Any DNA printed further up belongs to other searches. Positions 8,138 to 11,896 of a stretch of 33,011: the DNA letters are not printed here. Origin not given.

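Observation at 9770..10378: Complete histidine-phosphatase (PGAM-like) domain inserted inside isoleucyl-tRNA synthetase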

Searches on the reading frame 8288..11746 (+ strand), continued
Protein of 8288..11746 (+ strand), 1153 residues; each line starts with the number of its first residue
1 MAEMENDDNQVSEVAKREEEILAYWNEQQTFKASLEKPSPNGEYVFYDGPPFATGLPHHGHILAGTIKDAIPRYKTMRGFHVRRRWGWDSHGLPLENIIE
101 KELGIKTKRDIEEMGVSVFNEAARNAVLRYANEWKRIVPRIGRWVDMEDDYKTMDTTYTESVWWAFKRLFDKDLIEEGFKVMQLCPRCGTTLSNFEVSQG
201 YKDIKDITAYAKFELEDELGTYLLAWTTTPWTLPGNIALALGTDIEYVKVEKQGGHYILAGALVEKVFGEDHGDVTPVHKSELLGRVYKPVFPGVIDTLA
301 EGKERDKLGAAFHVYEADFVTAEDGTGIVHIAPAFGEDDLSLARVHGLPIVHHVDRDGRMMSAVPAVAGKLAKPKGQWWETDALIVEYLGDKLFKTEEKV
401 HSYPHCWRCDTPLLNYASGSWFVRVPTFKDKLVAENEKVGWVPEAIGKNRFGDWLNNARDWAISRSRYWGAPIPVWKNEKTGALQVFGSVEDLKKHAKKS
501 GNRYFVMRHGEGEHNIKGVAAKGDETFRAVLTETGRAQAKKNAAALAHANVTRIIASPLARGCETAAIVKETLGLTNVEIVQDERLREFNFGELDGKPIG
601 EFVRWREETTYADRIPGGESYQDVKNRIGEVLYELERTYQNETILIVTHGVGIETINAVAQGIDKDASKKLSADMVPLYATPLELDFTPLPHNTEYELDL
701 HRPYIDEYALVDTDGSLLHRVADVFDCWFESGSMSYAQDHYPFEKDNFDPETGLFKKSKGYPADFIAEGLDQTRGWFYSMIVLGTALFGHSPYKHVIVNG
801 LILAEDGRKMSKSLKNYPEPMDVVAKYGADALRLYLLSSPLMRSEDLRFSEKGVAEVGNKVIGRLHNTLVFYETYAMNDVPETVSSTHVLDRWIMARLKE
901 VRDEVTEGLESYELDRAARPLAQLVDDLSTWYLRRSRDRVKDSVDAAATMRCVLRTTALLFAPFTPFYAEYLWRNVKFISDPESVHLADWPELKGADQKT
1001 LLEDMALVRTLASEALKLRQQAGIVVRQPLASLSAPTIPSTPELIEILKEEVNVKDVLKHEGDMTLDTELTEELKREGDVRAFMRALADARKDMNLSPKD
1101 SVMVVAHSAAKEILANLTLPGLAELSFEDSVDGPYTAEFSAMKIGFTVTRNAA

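Call 40: predict_structure(alignment_id=A1)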
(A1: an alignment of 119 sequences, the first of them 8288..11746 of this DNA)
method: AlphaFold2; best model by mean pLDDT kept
length: 1153 residues; sequences in the alignment: 119
mean_pLDDT: 92.5   pTM: 0.87
mean pLDDT of the five models: 92.5, 91.4, 91.1, 89.9, 89.8
residues with pLDDT >= 90: 924; 70-90: 208; 50-70: 13; < 50: 8
segments of 3 or more residues with pLDDT < 50: 1-8
pLDDT, mean of each block of 10 residues (from residue 1): 45 96 97 97 93 86 96 98 95 73 81 90 89 95 95 96 98 94 84 74 93 96 96 96 96 94 93 92 96 84 84 96 93 94 94 91 89 92 95 94 86 91 96 98 95 91 89 95 96 95 97 94 89 98 93 97 98 95 97 95 94 96 97 97 97 96 95 92 96 96 94 94 92 95 96 92 95 89 97 97 86 78 96 97 94 96 98 89 87 95 98 97 96 93 94 97 98 96 97 86 95 95 91 95 94 95 92 90 89 83 91 85 90 86 90 68
secondary structure, 60 per line:
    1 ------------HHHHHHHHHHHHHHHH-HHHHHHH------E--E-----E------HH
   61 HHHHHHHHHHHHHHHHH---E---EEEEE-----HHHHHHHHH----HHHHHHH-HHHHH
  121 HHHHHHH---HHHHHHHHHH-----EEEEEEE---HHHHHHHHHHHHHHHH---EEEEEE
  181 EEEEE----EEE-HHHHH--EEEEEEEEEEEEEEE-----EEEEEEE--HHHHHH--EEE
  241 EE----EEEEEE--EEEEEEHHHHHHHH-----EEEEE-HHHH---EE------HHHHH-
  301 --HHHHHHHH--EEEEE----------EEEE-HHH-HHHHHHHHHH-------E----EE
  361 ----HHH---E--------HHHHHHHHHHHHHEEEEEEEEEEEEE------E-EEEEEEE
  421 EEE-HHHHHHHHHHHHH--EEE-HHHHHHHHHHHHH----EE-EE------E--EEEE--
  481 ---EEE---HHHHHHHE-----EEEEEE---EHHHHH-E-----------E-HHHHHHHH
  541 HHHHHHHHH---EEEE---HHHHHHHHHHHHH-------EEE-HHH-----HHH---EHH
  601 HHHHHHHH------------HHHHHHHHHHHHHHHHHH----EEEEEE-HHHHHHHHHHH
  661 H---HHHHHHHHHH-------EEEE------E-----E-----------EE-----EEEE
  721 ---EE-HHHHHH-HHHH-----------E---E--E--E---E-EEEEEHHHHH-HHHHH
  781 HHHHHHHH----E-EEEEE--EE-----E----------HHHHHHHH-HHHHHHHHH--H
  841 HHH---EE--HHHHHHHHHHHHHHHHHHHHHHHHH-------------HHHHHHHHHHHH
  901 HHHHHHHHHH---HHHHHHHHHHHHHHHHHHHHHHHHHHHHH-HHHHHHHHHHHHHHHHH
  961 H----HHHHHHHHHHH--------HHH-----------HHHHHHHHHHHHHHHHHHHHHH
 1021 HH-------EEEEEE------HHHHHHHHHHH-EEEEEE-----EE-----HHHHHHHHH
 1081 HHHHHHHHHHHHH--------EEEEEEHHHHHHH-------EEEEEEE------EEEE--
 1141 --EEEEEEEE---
elements in order (helices of 4 or more, strands of 3 or more residues): H13-28 H30-36 H59-77 E85-89 H95-103 H108-114 H116-127 H131-140 E146-152 H156-171 E175-185 E190-192 H194-198 E201-215 E221-227 H230-235 E238-242 E247-252 E255-260 H261-268 E274-278 H280-283 H295-299 H303-310 E313-317 E328-331 H337-346 H380-392 E393-405 E414-423 H425-437 E440-442 H444-456 E475-478 E484-486 H490-496 E503-508 H513-517 H533-549 E553-556 H560-572 E580-582 H599-608 H621-638 E643-648 H650-661 H665-674 E682-685 E717-720 H727-732 H734-737 E765-769 H770-774 H776-788 E795-799 H820-827 H829-837 H840-843 H851-875 H889-910 H914-942 H944-961 H966-976 H999-1022 E1030-1035 H1042-1052 E1054-1059 H1072-1093 E1102-1107 H1108-1114 E1122-1128 E1135-1138 E1143-1150

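Call 47: fold_search(model_id=the predicted structure, library=pdb)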
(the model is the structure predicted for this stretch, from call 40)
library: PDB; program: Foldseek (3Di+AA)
matches with E <= 10: 920; with E <= 0.001: 494
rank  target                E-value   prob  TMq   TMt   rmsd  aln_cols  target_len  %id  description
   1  8c9d                  4.9e-83  1.00  0.74  0.82   3.9      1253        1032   30  Priestia megaterium W130Q mutant of type 2 isoleucyl-tRNA synthetase complexed with an isoleucyl-adenylate analogue (released 2023-08-16)
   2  8c8v                  1.6e-82  1.00  0.74  0.82   3.9      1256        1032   30  Priestia megaterium mupirocin-resistant isoleucyl-tRNA synthetase 2 with a fully-resolved C-terminal tRNA-binding domain (released 2023-08-16)
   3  8c8w                  2.4e-82  1.00  0.74  0.82   3.9      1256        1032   30  Priestia megaterium mupirocin hyper-resistant HIGH motif mutant of type 2 isoleucyl-tRNA synthetase complexed with an is (released 2023-08-16)
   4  8c8u                  2.6e-79  1.00  0.67  0.75   6.2      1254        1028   30  Priestia megaterium mupirocin-resistant isoleucyl-tRNA synthetase 2 complexed with mupirocin (released 2023-08-23)
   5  8z1p_A                3.8e-78  1.00  0.70  0.76   5.8      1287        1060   29  Crystal structure of Saccharomyces cerevisiae isoleucyl-tRNA synthetase in complex with a mimic tRNA(Met) and isoleuci (released 2024-12-18)
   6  8wnd_A                8.4e-78  1.00  0.71  0.77   4.9      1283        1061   30  Crystal structure of Saccharomyces cerevisiae isoleucyl-tRNA synthetase in complex with tRNA(Ile) and isoleucine (released 2024-10-09)
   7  7d5c                  2.0e-77  1.00  0.66  0.82   4.8      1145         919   32  IleRS in complex with a tRNA site inhibitor (released 2021-02-24)
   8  9wqt                  6.5e-77  1.00  0.66  0.82   4.8      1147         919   32  Crystal structure of Saccharomyces cerevisiae isoleucyl-tRNA synthetase in complex with reveromycin A and isoleucine (released 2026-04-08)
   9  9wqs                  4.0e-76  1.00  0.66  0.82   4.9      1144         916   32  Crystal structure of Saccharomyces cerevisiae isoleucyl-tRNA synthetase in complex with reveromycin A and isoleucine (released 2026-04-08)
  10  8wnd_B                1.9e-72  1.00  0.70  0.85   4.3      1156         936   32  Crystal structure of Saccharomyces cerevisiae isoleucyl-tRNA synthetase in complex with tRNA(Ile) and isoleucine (released 2024-10-09)
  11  6ldk                  3.1e-70  1.00  0.61  0.86   3.7      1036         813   33  Isoleucyl-tRNA synthetase from Candida albicans complexed with a isoleucyl-adenylate (released 2020-11-04)
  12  1ile                  7.8e-70  1.00  0.66  0.91   2.9      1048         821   35  ISOLEUCYL-TRNA SYNTHETASE (released 1999-04-13)
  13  8c9e                  8.9e-56  1.00  0.62  0.77   8.9      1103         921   23  Priestia megaterium mupirocin-sensitive isoleucyl-tRNA synthetase 1 complexed with an isoleucyl-adenylate analogue (released 2023-08-16)
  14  8c9f                  1.5e-55  1.00  0.63  0.78   7.4      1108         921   22  Priestia megaterium inactive HIGH motif mutant of type1 isoleucyl-tRNA synthetase complexed with an isoleucyl-adenylate  (released 2023-08-16)
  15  8wnj                  9.3e-50  1.00  0.59  0.73   8.9      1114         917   22  Crystal structure of H. pylori isoleucyl-tRNA synthetase (HpIleRS) in complex with Ile-AMP (released 2024-02-14)
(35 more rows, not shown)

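Call 80: find_encoding_contigs(protein=P0001, flank=3000, max_places=1)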
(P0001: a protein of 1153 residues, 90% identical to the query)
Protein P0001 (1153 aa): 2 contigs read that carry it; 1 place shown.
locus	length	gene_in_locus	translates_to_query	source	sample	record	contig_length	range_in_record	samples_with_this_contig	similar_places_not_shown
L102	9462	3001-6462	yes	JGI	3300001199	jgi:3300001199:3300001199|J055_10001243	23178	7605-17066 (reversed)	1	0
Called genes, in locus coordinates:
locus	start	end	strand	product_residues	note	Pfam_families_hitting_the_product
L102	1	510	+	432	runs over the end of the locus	PF00464:SHMT, PF00155:Aminotran_1_2 (faint)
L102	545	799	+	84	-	-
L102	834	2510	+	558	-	PF03485:Arg_tRNA_synt_N, PF00750:tRNA-synt_1d, PF05746:DALR_1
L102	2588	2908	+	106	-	-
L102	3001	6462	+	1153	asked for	PF00133:tRNA-synt_1, PF00300:His_Phos_1, PF00133:tRNA-synt_1, PF09334:tRNA-synt_1g (weak), PF08264:Anticodon_1, PF19302:DUF5915 (weak)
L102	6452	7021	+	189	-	PF11967:RecO_N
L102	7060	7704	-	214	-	-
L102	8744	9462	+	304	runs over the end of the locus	-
